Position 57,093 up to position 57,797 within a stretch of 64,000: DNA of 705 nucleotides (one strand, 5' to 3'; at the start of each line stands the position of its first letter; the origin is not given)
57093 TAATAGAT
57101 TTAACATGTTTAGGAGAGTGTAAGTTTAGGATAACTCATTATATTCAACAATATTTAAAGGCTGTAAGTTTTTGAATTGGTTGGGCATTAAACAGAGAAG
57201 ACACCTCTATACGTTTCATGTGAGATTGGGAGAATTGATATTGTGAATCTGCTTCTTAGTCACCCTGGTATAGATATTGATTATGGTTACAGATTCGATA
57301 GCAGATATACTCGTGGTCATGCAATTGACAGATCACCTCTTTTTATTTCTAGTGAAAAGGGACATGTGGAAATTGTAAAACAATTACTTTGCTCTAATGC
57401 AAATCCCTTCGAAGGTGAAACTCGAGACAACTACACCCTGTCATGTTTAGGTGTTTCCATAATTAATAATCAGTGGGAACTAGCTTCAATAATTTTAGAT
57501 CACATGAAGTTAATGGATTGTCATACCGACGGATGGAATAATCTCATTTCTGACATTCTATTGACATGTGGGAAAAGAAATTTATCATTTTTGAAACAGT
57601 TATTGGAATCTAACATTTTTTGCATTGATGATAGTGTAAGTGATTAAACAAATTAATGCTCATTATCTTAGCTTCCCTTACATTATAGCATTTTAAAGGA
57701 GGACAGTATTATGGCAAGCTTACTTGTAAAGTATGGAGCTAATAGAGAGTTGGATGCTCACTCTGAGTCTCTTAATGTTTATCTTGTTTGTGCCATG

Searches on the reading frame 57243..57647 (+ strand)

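Call 69: search_protein_families(library=pfam, proteins=[window:57243-57647:+], max_evalue=0.001)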
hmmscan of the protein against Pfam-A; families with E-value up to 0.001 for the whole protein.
window:57243-57647:+ (134 aa): 2 families
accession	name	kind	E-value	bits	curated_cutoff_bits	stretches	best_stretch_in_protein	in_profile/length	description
PF12796.13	Ank_2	-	6.8e-09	36.6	27.3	1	28-87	22-82/90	Ankyrin repeats (3 copies)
PF00023.36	Ank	-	7.7e-05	23.2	21.1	0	30-55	3-28/33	Ankyrin repeat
